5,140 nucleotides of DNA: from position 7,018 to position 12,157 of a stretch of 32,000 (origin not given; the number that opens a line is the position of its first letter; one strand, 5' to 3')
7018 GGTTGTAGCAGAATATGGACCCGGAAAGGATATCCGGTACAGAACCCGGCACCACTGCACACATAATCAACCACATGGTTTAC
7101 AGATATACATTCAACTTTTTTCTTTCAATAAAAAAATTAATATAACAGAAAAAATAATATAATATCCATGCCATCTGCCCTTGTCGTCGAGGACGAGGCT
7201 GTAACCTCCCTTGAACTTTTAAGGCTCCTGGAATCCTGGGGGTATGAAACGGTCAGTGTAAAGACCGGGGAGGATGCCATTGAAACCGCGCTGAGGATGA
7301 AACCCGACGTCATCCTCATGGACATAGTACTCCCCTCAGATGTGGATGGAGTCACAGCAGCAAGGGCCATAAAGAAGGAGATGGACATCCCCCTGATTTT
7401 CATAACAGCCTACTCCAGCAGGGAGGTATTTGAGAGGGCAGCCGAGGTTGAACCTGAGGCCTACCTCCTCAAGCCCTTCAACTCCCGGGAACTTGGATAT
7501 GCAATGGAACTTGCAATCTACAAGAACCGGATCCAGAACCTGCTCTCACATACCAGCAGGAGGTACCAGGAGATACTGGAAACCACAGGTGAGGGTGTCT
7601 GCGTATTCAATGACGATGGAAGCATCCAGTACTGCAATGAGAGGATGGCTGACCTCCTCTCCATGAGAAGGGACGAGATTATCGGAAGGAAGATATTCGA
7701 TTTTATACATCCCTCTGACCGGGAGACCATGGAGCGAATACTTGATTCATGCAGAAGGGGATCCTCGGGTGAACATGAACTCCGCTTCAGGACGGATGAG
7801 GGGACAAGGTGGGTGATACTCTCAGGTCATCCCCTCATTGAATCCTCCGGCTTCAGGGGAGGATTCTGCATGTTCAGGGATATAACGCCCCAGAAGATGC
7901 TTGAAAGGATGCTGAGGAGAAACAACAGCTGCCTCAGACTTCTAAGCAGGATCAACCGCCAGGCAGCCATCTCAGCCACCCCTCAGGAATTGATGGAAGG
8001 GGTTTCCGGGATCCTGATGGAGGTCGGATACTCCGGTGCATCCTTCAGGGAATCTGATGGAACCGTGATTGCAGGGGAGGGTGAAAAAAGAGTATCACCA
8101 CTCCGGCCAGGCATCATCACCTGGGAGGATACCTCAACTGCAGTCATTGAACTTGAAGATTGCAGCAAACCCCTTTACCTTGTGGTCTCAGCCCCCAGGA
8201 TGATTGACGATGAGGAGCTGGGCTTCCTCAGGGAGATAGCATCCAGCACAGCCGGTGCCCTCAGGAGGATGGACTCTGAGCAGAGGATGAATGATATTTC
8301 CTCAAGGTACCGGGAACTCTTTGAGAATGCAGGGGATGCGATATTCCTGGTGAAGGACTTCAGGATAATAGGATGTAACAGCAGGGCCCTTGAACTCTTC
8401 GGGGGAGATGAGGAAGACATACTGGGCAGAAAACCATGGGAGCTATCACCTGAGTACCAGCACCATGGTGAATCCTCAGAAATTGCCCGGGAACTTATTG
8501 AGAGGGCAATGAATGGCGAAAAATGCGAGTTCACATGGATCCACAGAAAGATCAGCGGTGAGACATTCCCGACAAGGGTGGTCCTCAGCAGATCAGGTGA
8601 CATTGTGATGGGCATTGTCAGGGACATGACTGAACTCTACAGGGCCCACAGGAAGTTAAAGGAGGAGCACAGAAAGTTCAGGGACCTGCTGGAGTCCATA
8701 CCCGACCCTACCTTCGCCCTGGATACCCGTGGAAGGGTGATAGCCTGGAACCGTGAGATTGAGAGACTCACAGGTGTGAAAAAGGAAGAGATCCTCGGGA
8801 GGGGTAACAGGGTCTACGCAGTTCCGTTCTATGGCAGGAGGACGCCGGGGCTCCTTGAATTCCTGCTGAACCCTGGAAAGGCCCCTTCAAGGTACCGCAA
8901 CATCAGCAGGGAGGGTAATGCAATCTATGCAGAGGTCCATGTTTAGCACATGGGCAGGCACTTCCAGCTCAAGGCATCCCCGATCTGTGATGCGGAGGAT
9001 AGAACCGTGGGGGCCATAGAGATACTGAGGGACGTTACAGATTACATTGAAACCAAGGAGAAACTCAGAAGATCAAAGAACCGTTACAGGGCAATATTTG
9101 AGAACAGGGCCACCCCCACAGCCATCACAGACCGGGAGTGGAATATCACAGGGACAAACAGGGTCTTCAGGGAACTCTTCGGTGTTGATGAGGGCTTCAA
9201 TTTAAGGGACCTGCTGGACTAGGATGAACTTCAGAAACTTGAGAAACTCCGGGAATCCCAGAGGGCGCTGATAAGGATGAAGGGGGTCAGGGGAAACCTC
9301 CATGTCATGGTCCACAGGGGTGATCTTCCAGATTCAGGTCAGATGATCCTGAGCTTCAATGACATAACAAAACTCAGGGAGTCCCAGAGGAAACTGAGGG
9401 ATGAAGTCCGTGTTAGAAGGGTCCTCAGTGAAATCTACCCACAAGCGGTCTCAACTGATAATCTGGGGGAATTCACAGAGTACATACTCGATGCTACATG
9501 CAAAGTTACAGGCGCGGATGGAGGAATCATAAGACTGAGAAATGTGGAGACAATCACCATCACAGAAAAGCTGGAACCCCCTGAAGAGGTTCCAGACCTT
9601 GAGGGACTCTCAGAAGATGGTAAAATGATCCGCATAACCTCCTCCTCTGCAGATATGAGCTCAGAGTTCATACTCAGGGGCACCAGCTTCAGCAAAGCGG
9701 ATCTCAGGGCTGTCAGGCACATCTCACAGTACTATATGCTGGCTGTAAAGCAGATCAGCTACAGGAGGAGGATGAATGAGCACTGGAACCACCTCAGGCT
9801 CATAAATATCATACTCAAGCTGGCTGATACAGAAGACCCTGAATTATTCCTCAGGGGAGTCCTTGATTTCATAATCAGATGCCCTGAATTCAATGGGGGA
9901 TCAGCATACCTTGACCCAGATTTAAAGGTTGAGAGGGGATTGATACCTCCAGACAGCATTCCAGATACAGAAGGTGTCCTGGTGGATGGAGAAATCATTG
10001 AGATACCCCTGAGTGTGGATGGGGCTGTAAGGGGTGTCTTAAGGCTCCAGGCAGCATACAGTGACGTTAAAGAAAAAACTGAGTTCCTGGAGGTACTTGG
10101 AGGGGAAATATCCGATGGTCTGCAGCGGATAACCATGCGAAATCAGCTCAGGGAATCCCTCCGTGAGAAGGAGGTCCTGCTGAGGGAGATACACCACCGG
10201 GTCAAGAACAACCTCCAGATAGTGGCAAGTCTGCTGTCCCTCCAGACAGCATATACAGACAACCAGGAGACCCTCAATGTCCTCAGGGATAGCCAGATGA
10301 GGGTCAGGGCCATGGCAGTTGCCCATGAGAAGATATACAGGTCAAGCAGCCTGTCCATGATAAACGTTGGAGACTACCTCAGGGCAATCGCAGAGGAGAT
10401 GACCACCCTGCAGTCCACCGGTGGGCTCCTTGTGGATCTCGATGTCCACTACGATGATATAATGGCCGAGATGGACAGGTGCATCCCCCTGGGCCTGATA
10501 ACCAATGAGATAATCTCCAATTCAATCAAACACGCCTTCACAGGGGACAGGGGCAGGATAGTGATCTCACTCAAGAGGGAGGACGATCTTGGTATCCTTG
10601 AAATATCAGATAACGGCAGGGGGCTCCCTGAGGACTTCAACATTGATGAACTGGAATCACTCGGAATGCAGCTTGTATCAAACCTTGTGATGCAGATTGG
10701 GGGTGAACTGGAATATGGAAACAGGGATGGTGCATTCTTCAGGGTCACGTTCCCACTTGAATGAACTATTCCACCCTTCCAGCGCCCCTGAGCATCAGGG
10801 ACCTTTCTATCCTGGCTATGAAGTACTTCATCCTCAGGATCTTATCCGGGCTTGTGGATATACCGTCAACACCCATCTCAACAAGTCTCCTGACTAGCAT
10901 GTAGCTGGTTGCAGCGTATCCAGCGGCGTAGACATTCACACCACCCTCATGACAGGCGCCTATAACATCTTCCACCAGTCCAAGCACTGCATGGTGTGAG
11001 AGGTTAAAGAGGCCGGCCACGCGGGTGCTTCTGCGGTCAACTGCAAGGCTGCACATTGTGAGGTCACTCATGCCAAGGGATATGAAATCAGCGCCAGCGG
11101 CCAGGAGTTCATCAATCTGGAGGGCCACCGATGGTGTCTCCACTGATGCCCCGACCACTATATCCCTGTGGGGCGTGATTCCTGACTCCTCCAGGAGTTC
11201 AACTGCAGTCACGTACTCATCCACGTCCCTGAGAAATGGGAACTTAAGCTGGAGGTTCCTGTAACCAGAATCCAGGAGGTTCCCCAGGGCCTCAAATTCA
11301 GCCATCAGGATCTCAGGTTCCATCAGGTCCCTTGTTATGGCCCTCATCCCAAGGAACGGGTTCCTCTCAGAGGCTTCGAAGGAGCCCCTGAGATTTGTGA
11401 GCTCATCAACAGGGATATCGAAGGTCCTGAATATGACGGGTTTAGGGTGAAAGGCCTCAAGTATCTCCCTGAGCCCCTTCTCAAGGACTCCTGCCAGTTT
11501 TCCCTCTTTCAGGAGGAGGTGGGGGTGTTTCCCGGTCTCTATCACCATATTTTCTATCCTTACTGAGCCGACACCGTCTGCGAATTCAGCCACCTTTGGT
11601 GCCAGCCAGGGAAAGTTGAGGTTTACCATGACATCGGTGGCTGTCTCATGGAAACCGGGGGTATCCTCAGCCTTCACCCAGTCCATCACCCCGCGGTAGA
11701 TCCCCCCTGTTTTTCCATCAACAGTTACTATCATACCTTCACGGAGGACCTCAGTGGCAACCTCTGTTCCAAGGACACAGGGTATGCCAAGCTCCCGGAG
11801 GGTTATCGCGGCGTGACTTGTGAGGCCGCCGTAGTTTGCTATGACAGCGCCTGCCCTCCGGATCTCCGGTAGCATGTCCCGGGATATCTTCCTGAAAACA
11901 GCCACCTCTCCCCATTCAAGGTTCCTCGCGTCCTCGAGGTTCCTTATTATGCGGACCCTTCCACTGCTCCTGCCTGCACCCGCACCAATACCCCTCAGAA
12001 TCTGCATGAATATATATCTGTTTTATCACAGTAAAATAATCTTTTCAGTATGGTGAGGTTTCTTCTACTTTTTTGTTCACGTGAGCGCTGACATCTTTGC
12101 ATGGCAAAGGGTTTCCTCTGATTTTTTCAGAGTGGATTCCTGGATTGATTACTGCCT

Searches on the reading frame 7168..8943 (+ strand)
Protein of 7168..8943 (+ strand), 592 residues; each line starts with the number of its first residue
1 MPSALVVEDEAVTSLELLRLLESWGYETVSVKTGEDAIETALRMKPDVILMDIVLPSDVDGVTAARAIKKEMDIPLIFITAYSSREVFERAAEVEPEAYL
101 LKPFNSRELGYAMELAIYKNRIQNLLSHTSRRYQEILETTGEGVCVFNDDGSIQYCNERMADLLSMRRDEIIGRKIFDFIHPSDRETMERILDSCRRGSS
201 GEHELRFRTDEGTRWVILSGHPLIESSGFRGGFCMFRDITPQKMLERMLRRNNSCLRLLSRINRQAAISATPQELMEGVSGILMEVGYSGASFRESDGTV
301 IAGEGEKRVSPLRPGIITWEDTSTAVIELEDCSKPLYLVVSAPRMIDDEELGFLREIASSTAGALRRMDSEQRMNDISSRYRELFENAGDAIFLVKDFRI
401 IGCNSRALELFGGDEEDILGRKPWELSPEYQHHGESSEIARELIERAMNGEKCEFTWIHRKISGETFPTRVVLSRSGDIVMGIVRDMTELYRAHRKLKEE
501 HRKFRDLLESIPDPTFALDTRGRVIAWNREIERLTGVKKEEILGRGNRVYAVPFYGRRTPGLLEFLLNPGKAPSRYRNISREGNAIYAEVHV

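Call 9: search_protein_families(library=pfam, proteins=[window:7168-8943:+], max_evalue=0.001)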
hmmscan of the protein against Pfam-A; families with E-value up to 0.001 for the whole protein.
window:7168-8943:+ (592 aa): 9 families
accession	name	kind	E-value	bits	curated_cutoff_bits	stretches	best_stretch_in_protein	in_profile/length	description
PF00989.32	PAS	-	7.2e-43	145.6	22.6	3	132-239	2-113/113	PAS fold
PF13426.13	PAS_9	-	2.1e-36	124.8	27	2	142-240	2-102/103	PAS domain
PF08448.16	PAS_4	-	2.4e-32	111.9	23.1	3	138-242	2-108/110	PAS fold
PF13188.13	PAS_8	-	2.6e-27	94.2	21.8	3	380-432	2-52/65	PAS domain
PF00072.30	Response_reg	-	9.8e-20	71.2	30.2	1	5-109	2-106/111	Response regulator receiver domain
PF08447.18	PAS_3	-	6.4e-14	52.4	25.6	1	155-227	3-79/89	PAS fold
PF24820.1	Diguanyl_cycl_sensor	-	1.8e-08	34.7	28.1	1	138-194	3-59/109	Diguanylate cyclase-like sensor domain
PF12860.13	PAS_7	-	2.9e-07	31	27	0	138-182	2-47/115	PAS fold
PF13596.12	PAS_10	-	5.7e-05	24.2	22.1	1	148-240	16-106/106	PAS domain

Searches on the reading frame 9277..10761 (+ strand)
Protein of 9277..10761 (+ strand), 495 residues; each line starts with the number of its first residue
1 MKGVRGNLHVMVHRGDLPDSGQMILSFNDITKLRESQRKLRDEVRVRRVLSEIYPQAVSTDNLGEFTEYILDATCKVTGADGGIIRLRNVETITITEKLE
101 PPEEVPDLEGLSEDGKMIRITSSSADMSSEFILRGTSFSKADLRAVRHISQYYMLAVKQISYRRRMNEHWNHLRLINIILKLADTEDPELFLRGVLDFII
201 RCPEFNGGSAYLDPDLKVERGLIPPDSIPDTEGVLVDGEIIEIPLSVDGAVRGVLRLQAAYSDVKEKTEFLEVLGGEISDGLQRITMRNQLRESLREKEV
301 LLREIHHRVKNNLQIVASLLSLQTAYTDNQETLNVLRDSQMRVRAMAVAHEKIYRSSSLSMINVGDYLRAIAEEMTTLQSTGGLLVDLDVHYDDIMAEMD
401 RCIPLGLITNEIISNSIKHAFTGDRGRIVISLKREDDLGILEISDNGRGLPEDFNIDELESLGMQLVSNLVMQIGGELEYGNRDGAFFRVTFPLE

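Call 9: search_protein_families(library=pfam, proteins=[window:9277-10761:+], max_evalue=0.001)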
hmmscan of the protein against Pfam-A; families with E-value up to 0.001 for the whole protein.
window:9277-10761:+ (495 aa): 3 families
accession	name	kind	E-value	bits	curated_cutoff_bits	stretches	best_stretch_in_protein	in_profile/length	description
PF07568.18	HisKA_2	-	6.9e-27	93.8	22.3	1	304-376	1-73/76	Histidine kinase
PF02518.31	HATPase_c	-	5.6e-12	46.5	26.4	1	405-494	6-109/111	Histidine kinase-, DNA gyrase B-, and HSP90-like ATPase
PF07536.20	HWE_HK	-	7.1e-06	27.1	22.8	1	304-357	1-52/83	HWE histidine kinase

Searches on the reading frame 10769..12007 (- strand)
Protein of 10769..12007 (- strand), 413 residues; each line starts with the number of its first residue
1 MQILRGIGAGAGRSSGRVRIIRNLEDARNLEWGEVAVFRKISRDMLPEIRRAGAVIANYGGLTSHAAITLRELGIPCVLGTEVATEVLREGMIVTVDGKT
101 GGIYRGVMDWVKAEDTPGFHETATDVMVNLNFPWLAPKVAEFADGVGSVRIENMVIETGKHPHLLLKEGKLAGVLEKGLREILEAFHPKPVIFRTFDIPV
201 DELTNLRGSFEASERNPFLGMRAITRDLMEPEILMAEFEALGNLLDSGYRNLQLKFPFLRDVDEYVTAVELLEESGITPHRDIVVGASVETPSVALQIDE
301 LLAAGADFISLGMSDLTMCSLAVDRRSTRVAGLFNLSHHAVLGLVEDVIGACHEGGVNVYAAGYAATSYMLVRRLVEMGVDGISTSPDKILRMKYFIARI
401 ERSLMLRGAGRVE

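Call 9: search_protein_families(library=pfam, proteins=[window:10769-12007:-], max_evalue=0.001)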
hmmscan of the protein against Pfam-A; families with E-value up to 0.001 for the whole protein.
window:10769-12007:- (413 aa): 2 families
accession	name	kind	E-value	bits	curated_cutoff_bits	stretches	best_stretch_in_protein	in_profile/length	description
PF02896.24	PEP-utilizers_C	-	4.5e-51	174.2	22.8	1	121-401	17-292/293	PEP-utilising enzyme, PEP-binding domain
PF00391.29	PEP-utilizers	-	4.5e-22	77.9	23.1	1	32-101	3-72/72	PEP-utilising enzyme, mobile domain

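Call 78: find_related_loci(query=window:10769-12007:-, collection=genome_contigs, flank=10000)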
Query window:10769-12007:- (413 aa) in genome_contigs; peptide patterns used: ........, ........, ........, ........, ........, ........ (x = any residue, [..] = any of these).
95 stretches matched a pattern; 41 encode a relative of the query (tblastn E <= 1e-3); 41 distinct loci.
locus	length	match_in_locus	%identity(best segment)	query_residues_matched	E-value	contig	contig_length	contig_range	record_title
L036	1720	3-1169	78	23-411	0e+0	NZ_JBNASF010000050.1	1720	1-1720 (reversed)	MAG: Methanothermobacter sp. isolate Kamch4336-1-MF-09 bin8_IDBA_re-assembly_contigs.fa-50, whole genome shotgun sequenc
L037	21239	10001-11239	54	1-412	7e-149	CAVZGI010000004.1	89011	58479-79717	MAG: uncultured Methanobacteriaceae archaeon isolate MFD04716.bin.2.169 genome assembly, contig: contig_4348, whole geno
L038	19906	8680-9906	51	1-408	1e-139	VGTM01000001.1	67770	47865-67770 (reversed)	MAG: Methanobacteriota archaeon isolate K_DeepCast_300m_m2_256 K_DeepCast_300m_m2_256_Ga0194111_10000226, whole genome s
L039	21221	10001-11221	51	1-407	6e-137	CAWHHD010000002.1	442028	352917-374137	MAG: uncultured Methanobacteriaceae archaeon isolate MFD02134.bin.1.155 genome assembly, contig: contig_33328, whole gen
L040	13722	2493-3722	50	1-409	1e-136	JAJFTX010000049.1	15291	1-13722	MAG: Methanobacterium sp. isolate bin.336 k141_349812, whole genome shotgun sequence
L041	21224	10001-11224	52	1-408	2e-136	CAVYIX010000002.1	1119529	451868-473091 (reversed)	MAG: uncultured Methanobacteriaceae archaeon isolate MFD01476.bin.1.202 genome assembly, contig: contig_20782, whole gen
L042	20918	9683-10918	50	1-411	3e-136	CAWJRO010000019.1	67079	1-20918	MAG: uncultured Methanobacteriaceae archaeon isolate MFD01299.bin.2.199 genome assembly, contig: contig_35867, whole gen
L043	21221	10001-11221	52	1-406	5e-136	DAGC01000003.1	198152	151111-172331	MAG TPA_asm: Methanobacterium sp. UBA375 UBA375_contig_41, whole genome shotgun sequence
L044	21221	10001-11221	51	1-407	3e-135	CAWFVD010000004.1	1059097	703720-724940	MAG: uncultured Methanobacteriaceae archaeon isolate MFD05377.bin.2.136 genome assembly, contig: contig_64436, whole gen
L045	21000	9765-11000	51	1-411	3e-135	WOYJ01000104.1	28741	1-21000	MAG: Methanobacteriaceae archaeon isolate WOFA01 NODE_618_length_28741_cov_15.798055, whole genome shotgun sequence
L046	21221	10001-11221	51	1-406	3e-135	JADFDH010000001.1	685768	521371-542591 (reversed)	MAG: Methanobacterium sp. isolate QR_Bin.13 NODE_1_length_685768_cov_53.2425, whole genome shotgun sequence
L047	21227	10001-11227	51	1-408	1e-134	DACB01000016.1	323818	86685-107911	MAG TPA_asm: Methanobacterium sp. UBA294 UBA294_contig_344, whole genome shotgun sequence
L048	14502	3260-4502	59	1-409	1e-134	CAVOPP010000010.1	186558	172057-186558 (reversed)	MAG: uncultured Methanobacteriaceae archaeon isolate MFD00032.bin.1.135 genome assembly, contig: contig_72985, whole gen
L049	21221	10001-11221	52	1-406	2e-134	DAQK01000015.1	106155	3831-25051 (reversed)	MAG TPA_asm: Methanobacterium sp. UBA279 UBA279_contig_3927, whole genome shotgun sequence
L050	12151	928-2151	50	1-407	4e-134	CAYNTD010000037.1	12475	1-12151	MAG TPA_asm: uncultured Methanobacterium sp. isolate binchicken_co190_441 genome assembly, contig: NODE_8271_length_1247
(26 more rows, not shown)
